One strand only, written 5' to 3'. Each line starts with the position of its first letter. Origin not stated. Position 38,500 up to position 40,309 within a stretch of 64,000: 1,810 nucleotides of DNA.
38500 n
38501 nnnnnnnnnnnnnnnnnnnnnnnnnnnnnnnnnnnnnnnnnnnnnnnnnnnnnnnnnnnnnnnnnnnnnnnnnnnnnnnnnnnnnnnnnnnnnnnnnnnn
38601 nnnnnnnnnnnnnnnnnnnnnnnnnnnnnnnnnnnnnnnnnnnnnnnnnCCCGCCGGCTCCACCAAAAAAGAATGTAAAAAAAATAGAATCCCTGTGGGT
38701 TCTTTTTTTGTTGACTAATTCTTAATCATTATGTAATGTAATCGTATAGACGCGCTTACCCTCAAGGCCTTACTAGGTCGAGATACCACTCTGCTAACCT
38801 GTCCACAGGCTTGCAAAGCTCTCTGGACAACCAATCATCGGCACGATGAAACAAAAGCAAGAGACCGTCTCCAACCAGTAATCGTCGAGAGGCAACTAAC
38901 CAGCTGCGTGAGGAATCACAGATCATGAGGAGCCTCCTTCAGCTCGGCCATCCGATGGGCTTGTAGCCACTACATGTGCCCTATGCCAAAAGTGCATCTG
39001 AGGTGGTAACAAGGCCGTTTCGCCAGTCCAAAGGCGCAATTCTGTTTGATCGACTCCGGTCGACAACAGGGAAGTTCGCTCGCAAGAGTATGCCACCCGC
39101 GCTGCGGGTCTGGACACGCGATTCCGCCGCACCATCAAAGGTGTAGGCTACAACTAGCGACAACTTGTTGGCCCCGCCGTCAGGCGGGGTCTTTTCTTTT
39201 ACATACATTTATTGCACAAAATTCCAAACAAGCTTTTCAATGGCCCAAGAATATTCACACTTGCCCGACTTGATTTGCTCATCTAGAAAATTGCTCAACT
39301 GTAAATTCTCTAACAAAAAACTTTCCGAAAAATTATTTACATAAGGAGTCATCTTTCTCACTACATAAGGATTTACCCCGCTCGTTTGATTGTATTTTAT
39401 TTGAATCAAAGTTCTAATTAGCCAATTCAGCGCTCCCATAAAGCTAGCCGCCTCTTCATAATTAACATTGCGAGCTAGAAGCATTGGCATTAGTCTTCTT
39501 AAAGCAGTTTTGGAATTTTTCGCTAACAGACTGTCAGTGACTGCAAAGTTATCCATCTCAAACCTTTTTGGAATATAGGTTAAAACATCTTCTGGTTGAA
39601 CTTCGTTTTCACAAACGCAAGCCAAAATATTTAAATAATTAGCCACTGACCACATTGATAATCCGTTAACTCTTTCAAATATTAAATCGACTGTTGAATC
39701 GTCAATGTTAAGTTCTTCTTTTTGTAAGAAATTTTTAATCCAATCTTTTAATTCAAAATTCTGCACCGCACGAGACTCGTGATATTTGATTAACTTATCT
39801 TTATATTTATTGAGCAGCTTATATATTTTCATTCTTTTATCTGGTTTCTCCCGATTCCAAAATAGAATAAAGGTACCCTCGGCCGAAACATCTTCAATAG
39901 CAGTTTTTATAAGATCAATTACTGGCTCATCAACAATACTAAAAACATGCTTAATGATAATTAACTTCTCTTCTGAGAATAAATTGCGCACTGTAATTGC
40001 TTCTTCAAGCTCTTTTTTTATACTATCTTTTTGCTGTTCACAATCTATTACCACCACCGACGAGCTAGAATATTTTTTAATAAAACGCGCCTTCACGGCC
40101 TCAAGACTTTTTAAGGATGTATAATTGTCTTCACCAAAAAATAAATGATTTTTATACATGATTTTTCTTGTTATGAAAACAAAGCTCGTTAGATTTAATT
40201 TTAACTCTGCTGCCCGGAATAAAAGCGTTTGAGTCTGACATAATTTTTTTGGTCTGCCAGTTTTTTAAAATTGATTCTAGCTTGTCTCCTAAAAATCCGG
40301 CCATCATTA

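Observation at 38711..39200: Second GC-rich ORF-less unit (~455 nt) immediately downstream of tmRNA, with the same promoter architecture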

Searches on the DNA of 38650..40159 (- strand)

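Call 4: search_rna_families(source=window, start=38650, end=39260, threshold=evalue, max_evalue=10, show_alignments=3)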
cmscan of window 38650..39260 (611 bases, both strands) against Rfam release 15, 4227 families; matches with E-value up to 10: 8.
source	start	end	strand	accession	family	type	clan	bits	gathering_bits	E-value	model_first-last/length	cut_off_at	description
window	39093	39199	+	RF02837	anti-hemB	Gene; sRNA;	-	15.4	49.5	0.65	1-81/81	no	Burkholderia RNA 7 (anti-hemB)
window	39130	39198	+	RF02871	ncS54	Gene; sRNA;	-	15.3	43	1.2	1-79/79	no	Burkholderia sRNA 54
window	39139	39206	+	RF00519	suhB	Gene; sRNA;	CL00108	15.2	41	1.9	1-77/77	no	Makes More Granules Regulator RNA (mmgR)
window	39149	39198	-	RF02628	Hrs1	Gene; sRNA;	-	15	56.4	3.7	1-74/74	no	Hfq-regulated sRNA 1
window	39170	39191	+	RF01393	isrJ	Gene; sRNA;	-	14.9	37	4.9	52-73/75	no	isrJ Hfq binding RNA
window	39168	39193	+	RF02604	BASRCI153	Gene; sRNA;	-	12.6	137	1.7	167-192/214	no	Brucella sRNA CI153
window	39122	39201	-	RF02632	Hrs10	Gene; sRNA;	-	12.4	108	5.6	1-148/148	no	Hfq-regulated sRNA 10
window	39024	39050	+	RF02117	FMR1-AS1_1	Gene; lncRNA;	-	10.6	40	9.9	1-56/56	no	FMR1 antisense RNA 1 conserved region 1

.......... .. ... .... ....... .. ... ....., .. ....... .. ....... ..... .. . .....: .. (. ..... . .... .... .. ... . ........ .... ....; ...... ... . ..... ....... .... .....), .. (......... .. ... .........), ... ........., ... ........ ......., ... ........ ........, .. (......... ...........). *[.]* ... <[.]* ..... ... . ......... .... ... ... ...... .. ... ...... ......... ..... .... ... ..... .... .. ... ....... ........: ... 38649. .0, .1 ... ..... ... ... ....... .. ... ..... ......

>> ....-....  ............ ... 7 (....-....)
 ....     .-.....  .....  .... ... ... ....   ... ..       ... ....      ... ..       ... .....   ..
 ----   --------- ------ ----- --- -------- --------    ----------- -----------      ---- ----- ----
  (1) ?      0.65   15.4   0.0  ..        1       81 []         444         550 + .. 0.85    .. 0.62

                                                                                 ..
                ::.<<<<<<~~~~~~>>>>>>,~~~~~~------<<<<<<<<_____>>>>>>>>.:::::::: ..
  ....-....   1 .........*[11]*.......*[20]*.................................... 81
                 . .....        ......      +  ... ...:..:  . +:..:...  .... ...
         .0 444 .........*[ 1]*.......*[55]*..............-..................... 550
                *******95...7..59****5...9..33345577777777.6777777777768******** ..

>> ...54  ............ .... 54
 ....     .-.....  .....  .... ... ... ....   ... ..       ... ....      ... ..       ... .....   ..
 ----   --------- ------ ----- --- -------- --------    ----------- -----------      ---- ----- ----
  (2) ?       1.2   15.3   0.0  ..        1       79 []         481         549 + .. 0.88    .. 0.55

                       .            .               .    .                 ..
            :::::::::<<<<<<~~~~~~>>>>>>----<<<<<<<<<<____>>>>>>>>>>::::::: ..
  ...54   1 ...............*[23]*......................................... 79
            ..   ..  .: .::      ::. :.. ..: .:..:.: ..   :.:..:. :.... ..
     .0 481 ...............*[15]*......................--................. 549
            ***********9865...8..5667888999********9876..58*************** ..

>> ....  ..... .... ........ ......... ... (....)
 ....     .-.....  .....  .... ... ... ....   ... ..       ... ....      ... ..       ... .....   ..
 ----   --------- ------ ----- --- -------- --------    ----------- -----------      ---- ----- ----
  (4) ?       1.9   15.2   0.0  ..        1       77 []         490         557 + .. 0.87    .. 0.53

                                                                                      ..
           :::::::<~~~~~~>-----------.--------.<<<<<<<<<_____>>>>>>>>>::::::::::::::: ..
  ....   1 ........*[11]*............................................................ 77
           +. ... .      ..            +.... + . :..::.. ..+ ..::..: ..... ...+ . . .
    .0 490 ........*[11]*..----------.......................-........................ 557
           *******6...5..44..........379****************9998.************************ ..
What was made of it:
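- On Group I intron (RF00028): No hit at E <= 10 (call 4).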

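Call 24: search_rna_families(source=L086, start=6100, end=7300, threshold=evalue, max_evalue=1)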
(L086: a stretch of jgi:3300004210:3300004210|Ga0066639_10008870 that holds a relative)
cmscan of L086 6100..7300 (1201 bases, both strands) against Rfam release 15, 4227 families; matches with E-value up to 1: 5.
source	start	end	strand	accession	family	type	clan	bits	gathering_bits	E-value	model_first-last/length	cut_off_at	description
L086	6815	7206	-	RF00023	tmRNA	Gene;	CL00001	68.2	47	3.6e-26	1-374/374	no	transfer-messenger RNA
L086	6733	6806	-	RF04344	Plastid-psbA-3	Cis-reg;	CL00153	27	48.4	0.019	1-57/57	no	Plastid-psbA-3 3UTR RNA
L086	6737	6810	+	RF04344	Plastid-psbA-3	Cis-reg;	CL00153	25.3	48.4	0.051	1-57/57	no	Plastid-psbA-3 3UTR RNA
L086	6430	6467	+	RF02262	MAT2A_C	Cis-reg;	-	18.7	47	0.97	1-52/52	no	MAT2A 3'UTR stem loop C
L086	6145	6241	-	RF02353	BjrC68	Gene; sRNA;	-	15.6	39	0.48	1-82/82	no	Bradyrhizobiaceae sRNA BjrC68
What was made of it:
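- On Bacterial SRP RNA (RF00169 / RF01854): No hit in the window unit (call 4) or in the L086 unit (call 24).
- No Rfam hit to any of these families at E <= 10 in the window or E <= 1 in L086 (calls 4, 24).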

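Call 42: search_dna_similar(query=window:38740-39200:+, collection=phages, mode=distant, max_evalue=0.01)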
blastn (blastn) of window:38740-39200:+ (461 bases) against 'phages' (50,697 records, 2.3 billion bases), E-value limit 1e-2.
No match.

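Call 43: search_dna_similar(query=window:38740-39200:+, collection=plasmids, mode=distant, max_evalue=0.01)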
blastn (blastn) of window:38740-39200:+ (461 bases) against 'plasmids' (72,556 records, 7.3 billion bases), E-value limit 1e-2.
No match.
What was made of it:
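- No phage or plasmid similarity (calls 42, 43). No phage or plasmid similarity was found (calls 42, 43).
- Tried and rejected: blastn against phages and plasmids found nothing (calls 42, 43).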

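Call 65: build_rna_model(alignment_id=A6, structure=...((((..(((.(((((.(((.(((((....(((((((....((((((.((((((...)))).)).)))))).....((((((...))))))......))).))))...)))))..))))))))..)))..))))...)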
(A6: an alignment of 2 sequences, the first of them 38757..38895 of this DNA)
Model R1 built from alignment A6 (2 sequences, 139 columns); structure: as given.
model positions 139; base pairs 45; branch points 1; effective number of sequences 0.63; information 0.59 bits per position. Calibrated on 0.2 Mb of random sequence (short: E-values are rough).
structure used (alignment columns):
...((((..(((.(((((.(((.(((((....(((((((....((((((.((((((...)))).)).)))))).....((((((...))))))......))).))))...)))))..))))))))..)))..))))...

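Call 67: search_with_rna_model(model_id=R1, sources=[window, L001, L002, L003, L004, L005, L006, L007, L008, L009, L010, L011, L012, L013, L014, L015, L016, L017, L018, L019, L020, L021, L022, L023, L024, L025, L026, L027, L028, L029, L030, L031, L032, L033, L034, L035, L036, L037, L038, L039, L040, L041, L042, L043, L044, L045, L046, L047, L048, L049, L050, L051, L052, L053, L054, L055, L056, L057, L058, L059, L060, L061, L062, L063, L064, L065, L066, L067, L068, L069, L070, L071, L072, L073, L074, L075, L076, L077, L078, L079, L080, L086, L092, L093, L094, L095, L096], max_evalue=10, make_alignment=true, show_alignments=2)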
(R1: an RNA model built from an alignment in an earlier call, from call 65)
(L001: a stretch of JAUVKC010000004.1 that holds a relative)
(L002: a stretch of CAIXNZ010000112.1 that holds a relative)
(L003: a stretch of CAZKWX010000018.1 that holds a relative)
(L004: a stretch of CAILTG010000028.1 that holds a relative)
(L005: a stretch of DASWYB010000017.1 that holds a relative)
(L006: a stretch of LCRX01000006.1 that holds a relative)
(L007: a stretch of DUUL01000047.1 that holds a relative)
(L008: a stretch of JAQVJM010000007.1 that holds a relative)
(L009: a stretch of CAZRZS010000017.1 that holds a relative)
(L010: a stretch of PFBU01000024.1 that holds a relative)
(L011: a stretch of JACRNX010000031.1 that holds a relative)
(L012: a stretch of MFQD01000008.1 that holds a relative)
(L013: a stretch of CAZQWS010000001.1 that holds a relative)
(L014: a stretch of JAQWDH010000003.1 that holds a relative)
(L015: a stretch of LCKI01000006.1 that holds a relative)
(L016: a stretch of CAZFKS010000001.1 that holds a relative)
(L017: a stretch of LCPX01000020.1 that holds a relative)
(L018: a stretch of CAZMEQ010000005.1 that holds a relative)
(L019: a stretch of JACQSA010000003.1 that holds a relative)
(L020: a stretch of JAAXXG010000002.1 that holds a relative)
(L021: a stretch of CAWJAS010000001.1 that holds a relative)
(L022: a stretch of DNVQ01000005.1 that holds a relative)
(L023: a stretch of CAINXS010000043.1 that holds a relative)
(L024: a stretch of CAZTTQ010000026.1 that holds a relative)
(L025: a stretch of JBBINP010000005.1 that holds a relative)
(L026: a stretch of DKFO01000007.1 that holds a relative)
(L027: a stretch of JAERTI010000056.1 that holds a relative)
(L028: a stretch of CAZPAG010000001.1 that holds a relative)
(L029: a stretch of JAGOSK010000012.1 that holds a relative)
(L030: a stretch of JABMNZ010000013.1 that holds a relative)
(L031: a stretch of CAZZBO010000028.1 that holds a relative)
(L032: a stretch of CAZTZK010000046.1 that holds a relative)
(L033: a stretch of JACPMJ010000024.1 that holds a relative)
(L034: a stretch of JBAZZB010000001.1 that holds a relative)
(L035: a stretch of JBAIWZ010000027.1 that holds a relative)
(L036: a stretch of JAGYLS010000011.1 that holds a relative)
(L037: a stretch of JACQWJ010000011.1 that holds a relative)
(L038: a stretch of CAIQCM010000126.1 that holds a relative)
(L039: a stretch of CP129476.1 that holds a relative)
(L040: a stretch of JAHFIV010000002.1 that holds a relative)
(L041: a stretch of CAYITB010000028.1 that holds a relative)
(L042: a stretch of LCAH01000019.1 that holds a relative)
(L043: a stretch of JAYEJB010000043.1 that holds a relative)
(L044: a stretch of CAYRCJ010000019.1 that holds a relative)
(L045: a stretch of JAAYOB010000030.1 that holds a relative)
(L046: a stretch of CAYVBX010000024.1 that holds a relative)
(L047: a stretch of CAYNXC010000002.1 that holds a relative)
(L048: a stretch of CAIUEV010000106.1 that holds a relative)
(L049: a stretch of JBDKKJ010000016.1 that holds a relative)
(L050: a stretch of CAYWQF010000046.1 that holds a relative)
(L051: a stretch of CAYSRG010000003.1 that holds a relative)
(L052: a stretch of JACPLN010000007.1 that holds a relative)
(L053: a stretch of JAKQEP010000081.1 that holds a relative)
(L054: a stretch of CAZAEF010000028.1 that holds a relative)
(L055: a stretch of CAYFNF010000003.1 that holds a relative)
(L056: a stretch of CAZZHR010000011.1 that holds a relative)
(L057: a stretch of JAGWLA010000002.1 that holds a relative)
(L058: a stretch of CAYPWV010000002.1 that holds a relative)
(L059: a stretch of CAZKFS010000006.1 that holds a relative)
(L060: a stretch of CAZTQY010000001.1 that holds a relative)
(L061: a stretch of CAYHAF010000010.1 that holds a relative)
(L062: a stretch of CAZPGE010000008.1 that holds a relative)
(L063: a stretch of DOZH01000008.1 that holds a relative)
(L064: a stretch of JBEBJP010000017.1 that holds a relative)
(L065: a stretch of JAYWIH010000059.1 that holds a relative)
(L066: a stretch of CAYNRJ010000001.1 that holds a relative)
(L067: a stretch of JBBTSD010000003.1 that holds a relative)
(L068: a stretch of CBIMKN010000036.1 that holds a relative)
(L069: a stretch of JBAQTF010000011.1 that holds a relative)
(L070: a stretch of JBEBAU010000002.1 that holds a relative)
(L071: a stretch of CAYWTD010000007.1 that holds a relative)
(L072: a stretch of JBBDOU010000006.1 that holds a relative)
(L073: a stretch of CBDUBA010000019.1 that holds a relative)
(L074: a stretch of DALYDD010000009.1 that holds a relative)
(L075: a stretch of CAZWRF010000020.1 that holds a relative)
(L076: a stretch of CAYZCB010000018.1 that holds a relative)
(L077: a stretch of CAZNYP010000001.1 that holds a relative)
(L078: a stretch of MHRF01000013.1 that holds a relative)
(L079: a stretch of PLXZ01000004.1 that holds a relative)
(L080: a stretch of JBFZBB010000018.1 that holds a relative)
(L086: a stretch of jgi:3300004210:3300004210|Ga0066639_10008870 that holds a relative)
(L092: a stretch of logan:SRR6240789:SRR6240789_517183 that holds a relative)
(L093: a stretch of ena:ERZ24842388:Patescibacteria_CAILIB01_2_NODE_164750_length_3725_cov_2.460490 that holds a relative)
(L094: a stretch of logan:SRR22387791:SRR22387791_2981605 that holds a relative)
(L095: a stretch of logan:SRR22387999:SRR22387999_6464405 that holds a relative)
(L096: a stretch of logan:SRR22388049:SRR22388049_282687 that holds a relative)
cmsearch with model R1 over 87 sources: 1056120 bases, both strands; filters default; matches with E-value up to 10: 3.
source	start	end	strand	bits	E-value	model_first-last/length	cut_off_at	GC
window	38757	38895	+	176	4.7e-44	1-139/139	no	0.5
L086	6400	6523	-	40.4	1.8e-07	1-139/139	no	0.5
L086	3278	3401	-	19.4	0.089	1-139/139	no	0.44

Alignment A7: 3 matches aligned to the model, 147 columns, each read 5' to 3' on its own strand. Consensus structure (alignment columns), stored with it:
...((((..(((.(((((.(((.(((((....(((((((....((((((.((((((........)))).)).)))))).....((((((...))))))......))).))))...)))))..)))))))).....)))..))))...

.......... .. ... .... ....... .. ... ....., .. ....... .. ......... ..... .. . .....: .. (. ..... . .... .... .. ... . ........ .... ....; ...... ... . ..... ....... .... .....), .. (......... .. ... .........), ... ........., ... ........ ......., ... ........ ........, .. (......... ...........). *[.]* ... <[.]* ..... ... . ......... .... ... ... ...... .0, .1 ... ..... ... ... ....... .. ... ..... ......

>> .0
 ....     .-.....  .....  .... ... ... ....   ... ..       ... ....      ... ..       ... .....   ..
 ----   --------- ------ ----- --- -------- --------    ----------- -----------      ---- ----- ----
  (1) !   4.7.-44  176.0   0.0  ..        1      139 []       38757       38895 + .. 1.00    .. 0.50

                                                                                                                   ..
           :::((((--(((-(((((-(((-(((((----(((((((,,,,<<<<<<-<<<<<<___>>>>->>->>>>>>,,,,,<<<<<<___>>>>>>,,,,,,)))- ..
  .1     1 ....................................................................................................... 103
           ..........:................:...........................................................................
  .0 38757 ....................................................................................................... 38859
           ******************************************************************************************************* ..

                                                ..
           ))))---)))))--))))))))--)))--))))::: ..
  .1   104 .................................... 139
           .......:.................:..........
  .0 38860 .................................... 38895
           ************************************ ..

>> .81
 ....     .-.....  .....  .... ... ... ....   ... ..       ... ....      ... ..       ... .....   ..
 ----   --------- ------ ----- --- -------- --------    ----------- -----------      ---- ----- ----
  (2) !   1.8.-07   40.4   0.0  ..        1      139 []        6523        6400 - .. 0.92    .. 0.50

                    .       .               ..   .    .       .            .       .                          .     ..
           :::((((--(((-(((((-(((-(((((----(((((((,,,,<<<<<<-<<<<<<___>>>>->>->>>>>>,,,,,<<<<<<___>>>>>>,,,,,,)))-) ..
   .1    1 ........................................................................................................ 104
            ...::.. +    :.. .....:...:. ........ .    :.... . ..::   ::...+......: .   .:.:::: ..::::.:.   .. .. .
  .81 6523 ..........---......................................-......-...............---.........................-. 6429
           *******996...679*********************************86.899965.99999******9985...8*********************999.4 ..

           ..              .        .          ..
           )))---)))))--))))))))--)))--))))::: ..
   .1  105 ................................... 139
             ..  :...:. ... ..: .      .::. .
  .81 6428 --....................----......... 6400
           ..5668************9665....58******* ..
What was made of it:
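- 38757..38895 (+): Conserved 5' domain D1. A long irregular closing stem leads to a three-way junction carrying two hairpins (38800-38829 and 38835-38849). The junction strands are A-rich, and the sequence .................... ... ACCAGU is conserved. A covariance model (R1) built from the window alone finds L086 6400-6523(-) at 40.4 bits, E 1.8e-7, and nothing else in 1.06 Mb (calls 65, 67).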

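Call 68: search_with_rna_model(model_id=R1, sources=[window, L086], max_evalue=0.0001, make_alignment=true)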
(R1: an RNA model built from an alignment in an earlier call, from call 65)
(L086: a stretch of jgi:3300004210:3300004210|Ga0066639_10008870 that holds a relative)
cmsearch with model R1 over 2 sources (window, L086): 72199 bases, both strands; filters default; matches with E-value up to 0.0001: 2.
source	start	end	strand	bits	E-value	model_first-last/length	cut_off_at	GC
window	38757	38895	+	176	3.2e-45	1-139/139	no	0.5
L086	6400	6523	-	40.4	1.3e-08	1-139/139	no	0.5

Alignment A8: 2 matches aligned to the model, 139 columns, each read 5' to 3' on its own strand. Consensus structure (alignment columns), stored with it:
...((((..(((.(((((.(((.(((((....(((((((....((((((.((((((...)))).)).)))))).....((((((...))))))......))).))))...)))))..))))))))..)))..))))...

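Call 88: build_rna_model(alignment_id=A10, structure=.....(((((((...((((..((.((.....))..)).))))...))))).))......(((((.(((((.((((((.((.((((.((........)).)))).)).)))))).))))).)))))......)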
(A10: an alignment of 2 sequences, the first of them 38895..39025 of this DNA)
Model R2 built from alignment A10 (2 sequences, 131 columns); structure: as given.
model positions 131; base pairs 39; branch points 1; effective number of sequences 0.69; information 0.59 bits per position. Calibrated on 0.2 Mb of random sequence (short: E-values are rough).
structure used (alignment columns):
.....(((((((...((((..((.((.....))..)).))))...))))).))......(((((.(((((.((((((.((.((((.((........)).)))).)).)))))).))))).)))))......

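Call 89: build_rna_model(alignment_id=A11, structure=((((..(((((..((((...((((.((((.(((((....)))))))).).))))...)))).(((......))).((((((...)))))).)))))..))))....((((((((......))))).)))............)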
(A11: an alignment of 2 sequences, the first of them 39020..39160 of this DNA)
Model R3 built from alignment A11 (2 sequences, 141 columns); structure: as given.
model positions 141; base pairs 43; branch points 3; effective number of sequences 0.65; information 0.59 bits per position. Calibrated on 0.2 Mb of random sequence (short: E-values are rough).
structure used (alignment columns):
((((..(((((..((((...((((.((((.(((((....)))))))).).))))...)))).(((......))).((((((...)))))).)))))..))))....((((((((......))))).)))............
